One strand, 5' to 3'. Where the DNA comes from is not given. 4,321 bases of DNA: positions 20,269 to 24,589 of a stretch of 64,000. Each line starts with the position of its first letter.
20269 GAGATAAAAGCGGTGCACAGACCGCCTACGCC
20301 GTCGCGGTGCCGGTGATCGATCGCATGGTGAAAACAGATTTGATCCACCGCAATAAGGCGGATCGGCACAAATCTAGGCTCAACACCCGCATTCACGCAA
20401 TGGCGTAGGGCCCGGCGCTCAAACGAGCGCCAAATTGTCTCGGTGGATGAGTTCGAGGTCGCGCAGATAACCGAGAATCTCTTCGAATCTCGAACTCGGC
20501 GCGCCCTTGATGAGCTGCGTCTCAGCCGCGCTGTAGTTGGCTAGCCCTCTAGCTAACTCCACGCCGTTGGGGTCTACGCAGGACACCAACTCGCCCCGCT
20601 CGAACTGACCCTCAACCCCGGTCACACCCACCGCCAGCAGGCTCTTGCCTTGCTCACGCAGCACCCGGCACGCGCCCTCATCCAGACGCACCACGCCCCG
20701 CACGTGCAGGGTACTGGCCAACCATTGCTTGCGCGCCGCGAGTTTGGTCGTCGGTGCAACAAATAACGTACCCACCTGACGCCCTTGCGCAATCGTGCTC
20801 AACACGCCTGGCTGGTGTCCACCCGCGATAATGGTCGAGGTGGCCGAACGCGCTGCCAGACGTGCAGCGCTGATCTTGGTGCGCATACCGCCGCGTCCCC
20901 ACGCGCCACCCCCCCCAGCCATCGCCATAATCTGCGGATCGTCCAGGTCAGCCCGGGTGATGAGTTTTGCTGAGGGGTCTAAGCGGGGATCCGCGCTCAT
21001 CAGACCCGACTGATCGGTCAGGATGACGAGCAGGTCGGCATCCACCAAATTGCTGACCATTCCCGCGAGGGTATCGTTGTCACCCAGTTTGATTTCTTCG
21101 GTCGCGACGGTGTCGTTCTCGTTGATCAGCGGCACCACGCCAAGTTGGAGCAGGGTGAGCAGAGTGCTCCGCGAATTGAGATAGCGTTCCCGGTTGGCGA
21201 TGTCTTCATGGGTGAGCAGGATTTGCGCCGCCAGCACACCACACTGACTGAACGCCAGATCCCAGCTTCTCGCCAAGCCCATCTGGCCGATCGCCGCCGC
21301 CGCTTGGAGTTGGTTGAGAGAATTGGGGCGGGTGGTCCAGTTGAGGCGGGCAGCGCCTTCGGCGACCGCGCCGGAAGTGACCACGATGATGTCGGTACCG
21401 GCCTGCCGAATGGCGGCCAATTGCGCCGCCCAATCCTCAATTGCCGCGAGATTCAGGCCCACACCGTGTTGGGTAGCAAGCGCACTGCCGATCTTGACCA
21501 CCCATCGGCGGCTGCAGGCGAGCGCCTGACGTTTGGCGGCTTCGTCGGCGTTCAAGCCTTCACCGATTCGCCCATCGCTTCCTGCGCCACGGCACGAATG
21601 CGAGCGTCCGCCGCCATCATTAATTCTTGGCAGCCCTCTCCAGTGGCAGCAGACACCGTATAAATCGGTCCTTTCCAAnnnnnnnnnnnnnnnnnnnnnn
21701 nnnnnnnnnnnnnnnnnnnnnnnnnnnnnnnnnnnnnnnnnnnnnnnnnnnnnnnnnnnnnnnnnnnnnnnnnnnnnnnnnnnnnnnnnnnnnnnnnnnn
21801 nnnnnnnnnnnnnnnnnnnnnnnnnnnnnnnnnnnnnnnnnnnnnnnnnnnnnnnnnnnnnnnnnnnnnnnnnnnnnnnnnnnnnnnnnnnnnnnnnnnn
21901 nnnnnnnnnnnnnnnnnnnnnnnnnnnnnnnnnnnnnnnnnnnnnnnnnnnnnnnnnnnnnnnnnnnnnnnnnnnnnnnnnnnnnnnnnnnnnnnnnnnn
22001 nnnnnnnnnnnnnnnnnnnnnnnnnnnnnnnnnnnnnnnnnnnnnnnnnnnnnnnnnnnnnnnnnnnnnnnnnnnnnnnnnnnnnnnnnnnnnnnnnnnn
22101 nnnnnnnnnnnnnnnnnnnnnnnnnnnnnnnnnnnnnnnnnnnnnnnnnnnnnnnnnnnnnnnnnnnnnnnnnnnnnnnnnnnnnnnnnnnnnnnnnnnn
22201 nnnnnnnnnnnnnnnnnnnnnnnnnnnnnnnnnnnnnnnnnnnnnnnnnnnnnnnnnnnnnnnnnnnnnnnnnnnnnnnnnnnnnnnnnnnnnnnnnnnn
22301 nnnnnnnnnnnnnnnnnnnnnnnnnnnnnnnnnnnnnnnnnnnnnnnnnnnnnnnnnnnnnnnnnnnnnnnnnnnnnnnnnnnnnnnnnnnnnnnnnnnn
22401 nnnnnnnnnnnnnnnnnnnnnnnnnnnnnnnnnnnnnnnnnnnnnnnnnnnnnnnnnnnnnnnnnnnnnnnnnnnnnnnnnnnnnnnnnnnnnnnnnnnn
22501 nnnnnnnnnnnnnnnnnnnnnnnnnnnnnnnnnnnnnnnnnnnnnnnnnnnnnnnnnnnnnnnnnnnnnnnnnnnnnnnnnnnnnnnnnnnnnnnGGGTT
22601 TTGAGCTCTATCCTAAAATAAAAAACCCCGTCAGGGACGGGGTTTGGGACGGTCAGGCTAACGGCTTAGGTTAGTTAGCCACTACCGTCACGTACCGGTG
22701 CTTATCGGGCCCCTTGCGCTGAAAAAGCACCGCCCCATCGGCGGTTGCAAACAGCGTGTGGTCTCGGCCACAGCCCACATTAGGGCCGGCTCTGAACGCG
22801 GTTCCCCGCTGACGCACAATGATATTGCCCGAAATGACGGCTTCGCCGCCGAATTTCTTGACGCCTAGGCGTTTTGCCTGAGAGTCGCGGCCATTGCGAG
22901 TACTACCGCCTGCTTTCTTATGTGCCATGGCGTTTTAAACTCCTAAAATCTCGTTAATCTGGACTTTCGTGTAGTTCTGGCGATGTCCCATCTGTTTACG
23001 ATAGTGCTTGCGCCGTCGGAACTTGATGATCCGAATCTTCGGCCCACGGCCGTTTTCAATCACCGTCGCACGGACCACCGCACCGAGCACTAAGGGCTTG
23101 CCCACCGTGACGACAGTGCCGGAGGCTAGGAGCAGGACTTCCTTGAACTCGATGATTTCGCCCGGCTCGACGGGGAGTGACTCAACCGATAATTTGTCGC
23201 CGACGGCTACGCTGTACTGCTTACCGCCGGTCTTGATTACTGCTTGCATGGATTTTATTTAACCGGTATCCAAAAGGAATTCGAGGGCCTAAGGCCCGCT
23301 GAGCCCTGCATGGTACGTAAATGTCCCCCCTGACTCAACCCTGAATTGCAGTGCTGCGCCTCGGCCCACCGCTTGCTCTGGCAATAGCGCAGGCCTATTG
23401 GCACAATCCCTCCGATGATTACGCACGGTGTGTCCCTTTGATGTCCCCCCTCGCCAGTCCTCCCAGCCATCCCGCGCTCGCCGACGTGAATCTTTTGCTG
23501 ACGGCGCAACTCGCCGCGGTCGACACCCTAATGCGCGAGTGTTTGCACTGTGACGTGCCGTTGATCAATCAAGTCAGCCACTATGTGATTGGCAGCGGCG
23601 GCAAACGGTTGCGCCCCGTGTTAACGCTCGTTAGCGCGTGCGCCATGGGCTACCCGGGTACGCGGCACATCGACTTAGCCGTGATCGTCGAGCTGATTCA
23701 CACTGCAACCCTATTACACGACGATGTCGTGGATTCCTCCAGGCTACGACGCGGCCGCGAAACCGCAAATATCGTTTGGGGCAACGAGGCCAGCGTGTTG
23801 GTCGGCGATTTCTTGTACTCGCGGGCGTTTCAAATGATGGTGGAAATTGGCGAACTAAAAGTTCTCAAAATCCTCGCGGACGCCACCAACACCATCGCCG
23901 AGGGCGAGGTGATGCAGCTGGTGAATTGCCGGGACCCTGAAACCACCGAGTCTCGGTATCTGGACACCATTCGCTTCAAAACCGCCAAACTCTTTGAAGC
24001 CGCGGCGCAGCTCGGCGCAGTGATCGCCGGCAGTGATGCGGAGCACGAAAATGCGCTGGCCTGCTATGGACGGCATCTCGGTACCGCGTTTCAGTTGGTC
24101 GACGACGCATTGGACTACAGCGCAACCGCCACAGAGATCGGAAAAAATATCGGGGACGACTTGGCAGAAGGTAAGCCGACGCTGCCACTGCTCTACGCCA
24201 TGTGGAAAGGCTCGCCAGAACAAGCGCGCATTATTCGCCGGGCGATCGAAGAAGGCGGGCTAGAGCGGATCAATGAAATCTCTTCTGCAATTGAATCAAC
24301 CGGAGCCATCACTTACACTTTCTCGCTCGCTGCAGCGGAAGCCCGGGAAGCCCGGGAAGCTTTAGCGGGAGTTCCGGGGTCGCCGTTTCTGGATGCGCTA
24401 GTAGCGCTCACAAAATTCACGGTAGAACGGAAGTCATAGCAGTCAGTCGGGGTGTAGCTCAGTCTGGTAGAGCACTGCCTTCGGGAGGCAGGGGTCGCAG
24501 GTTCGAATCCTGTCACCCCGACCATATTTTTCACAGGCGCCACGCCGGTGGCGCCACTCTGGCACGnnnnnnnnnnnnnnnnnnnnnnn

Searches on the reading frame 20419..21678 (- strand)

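Call 14: search_protein_families(library=ncbifam, proteins=[window:20419-21678:-])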
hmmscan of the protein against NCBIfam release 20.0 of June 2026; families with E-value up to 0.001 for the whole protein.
window:20419-21678:- (419 aa): 20 families
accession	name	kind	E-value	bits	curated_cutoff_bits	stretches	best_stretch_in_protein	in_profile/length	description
TIGR01027.1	proB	equivalog_domain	1.6e-121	405.9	186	1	58-417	2-362/363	glutamate 5-kinase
TIGR01092.1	P5CS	equivalog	8.1e-44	149.9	796.75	1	56-309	7-276/715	delta l-pyrroline-5-carboxylate synthetase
TIGR02076.1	pyrH_arch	equivalog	3.7e-07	30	158.05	1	202-305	119-220/222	UMP kinase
NF040647.1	IPPK_Arch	equivalog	1e-06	28.2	120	1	170-305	121-258/259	isopentenyl phosphate kinase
NF006515.0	PRK08961.1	equivalog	2e-06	26.1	802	1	180-255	197-269/861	bifunctional aspartate kinase/diaminopimelate decarboxylase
NF004938.0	PRK06291.1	equivalog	2.5e-06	26.5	528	1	128-242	139-254/468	aspartate kinase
TIGR00657.1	asp_kinases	subfamily_domain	3.7e-06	26.3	208.7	1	171-254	160-247/442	aspartate kinase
NF005158.0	PRK06635.2-2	equivalog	4.6e-06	25.8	717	1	173-256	124-211/401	aspartate kinase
TIGR00761.1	argB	equivalog_domain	6.4e-06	25.9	151.3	1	171-280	126-226/231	acetylglutamate kinase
TIGR00656.1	asp_kin_monofn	equivalog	7.2e-06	25.2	402.25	1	171-256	126-215/407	aspartate kinase, monofunctional class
NF005160.0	PRK06635.2-4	equivalog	1.7e-05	23.8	657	1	191-249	141-199/392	aspartate kinase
TIGR02078.1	AspKin_pair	subfamily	3.4e-05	23.4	242.4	1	173-253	150-233/327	putative Pyrococcus aspartate kinase subunit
NF005159.0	PRK06635.2-3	equivalog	4.6e-05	22.6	379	1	170-255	125-214/406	aspartate kinase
NF006068.0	PRK08210.1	equivalog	5.6e-05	22.4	474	1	198-254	155-211/405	aspartate kinase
NF006234.1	PRK08373.1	subfamily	0.00011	21.6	237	1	198-255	185-242/338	aspartate kinase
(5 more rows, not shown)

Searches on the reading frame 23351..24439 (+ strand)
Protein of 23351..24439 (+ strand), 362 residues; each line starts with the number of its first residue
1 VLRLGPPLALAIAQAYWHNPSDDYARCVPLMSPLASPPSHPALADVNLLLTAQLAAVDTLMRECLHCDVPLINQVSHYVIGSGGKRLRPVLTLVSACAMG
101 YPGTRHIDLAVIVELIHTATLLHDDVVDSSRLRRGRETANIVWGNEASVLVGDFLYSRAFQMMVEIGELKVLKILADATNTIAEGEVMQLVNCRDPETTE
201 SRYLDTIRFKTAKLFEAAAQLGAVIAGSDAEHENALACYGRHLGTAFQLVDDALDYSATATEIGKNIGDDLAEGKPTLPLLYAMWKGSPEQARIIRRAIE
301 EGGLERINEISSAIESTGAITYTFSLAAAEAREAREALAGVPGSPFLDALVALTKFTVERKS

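Call 14: search_protein_families(library=ncbifam, proteins=[window:23351-24439:+])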
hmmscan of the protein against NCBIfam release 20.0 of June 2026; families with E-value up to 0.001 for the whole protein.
window:23351-24439:+ (362 aa): 16 families
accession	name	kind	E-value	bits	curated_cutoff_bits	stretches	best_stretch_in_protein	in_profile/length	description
NF008140.0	PRK10888.1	equivalog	3.4e-117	391.3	412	1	44-361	4-322/323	octaprenyl diphosphate synthase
NF040698.1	IdsA_Meth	equivalog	4.3e-65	220.1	468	1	46-361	3-327/328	short chain isoprenyl diphosphate synthase IdsA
TIGR02748.1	GerC3_HepT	equivalog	9.1e-65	218.8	456.55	1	46-361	5-318/319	heptaprenyl diphosphate synthase component II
TIGR02749.1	prenyl_cyano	equivalog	2e-64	217.7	383.2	1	50-360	10-320/322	solanesyl diphosphate synthase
NF041169.1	f2_encap_cargo4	exception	1.4e-60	205.3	450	1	50-361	16-333/334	family 2 encapsulin nanocompartment cargo protein polyprenyl transferase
NF041003.1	GGPP_syn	equivalog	1.1e-58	198.8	500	1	55-361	11-325/326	geranylgeranyl diphosphate synthase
NF042417.1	NPPPS_Mycobact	equivalog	4.6e-54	183.7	600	1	53-361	25-334/335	nonaprenyl/(2E,6E)-farnesyl/geranylgeranyl diphosphat synthase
NF045628.1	HxpDPsynlarge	equivalog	1.9e-47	161.8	500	1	51-353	2-302/311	hexaprenyl-diphosphate synthase large subunit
NF040789.2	gerfarn_diphsyn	equivalog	4.3e-44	151.1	560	1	72-361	34-344/345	geranylfarnesyl diphosphate synthase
NF045485.1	FPPsyn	subfamily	3e-43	148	275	1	72-300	25-264/288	farnesyl diphosphate synthase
NF045685.1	GGPPSynCrtE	equivalog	3.3e-40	138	460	1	49-301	6-270/293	geranylgeranyl diphosphate synthase CrtE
NF045549.1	GGPPsyn_IdsB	equivalog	5.8e-38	130.8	475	1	79-361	60-345/346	geranylgeranyl diphosphate synthase IdsB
NF040627.1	GFPS_Meth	equivalog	9.2e-34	117.2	600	1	74-258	30-212/285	geranylfarnesyl diphosphate synthase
NF040936.1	hexpp_archaea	equivalog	6e-26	91.4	400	1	73-261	31-210/275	hexaprenyl pyrophosphate synthase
NF007877.0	PRK10581.1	equivalog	1.9e-23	83.1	321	1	68-298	29-270/299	(2E,6E)-farnesyl diphosphate synthase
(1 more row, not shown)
